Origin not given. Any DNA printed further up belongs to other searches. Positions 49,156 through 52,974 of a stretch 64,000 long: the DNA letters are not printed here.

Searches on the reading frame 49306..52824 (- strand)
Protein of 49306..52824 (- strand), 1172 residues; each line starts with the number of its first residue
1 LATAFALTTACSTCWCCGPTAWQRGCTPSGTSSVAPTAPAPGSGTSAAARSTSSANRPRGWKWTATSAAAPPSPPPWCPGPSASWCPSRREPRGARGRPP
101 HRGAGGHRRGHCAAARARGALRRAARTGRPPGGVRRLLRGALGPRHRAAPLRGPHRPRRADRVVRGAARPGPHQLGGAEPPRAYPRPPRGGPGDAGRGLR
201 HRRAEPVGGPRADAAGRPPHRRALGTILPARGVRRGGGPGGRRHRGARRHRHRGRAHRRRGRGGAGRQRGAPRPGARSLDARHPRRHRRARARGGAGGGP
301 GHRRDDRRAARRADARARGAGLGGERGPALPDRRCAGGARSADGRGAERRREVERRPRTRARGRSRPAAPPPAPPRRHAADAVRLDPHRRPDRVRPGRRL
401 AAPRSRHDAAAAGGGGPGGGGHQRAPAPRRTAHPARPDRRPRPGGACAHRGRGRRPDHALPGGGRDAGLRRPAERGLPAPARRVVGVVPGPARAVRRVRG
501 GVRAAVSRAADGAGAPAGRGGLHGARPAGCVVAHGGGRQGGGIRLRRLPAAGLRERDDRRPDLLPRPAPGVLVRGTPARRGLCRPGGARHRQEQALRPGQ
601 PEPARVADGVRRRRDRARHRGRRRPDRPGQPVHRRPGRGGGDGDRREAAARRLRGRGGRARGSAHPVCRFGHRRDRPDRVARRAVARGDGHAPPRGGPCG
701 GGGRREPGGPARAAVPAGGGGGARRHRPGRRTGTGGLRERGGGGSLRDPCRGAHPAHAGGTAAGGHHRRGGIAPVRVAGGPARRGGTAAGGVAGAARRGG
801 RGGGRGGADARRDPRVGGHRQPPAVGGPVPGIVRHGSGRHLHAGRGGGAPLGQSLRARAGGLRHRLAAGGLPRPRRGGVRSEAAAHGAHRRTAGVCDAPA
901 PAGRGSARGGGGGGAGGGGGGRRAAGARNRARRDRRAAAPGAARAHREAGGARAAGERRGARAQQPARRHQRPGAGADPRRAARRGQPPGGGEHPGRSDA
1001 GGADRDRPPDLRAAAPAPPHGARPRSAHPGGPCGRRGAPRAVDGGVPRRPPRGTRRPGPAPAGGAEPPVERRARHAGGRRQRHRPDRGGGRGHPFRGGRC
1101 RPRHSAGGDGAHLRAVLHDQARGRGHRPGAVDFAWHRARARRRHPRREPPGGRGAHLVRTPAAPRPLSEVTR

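Call 73: search_protein_families(library=pfam, proteins=[window:49306-52824:-, window:49323-52664:-], max_evalue=0.001)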
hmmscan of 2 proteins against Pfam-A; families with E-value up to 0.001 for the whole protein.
window:49306-52824:- (1172 aa): 0 families

window:49323-52664:- (1113 aa): 11 families
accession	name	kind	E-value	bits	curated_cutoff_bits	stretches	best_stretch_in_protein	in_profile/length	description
PF13185.12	GAF_2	-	1e-34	120.1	28.6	3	400-537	3-135/136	GAF domain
PF02518.31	HATPase_c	-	6.8e-29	101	26.4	1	1003-1109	2-109/111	Histidine kinase-, DNA gyrase B-, and HSP90-like ATPase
PF01590.32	GAF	-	1.5e-27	97.1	22.4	2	408-537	9-133/133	GAF domain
PF08448.16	PAS_4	-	2e-25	89.6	23.1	3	667-761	2-107/110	PAS fold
PF00989.32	PAS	-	5.4e-25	88.1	22.6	2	661-758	2-112/113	PAS fold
PF13188.13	PAS_8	-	3e-24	84.5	21.8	2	660-711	1-53/65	PAS domain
PF13492.12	GAF_3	-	2.4e-22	80.1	27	2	407-537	8-127/129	GAF domain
PF13426.13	PAS_9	-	1.7e-16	60.8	27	1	671-760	2-102/103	PAS domain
PF00512.31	HisKA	-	5.1e-16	58.9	26.9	1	899-961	2-63/66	His Kinase A (phospho-acceptor) domain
PF12860.13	PAS_7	-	9.6e-08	32.6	27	0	562-659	6-114/115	PAS fold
PF24820.1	Diguanyl_cycl_sensor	-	8.8e-05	22.9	28.1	0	666-701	2-37/109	Diguanylate cyclase-like sensor domain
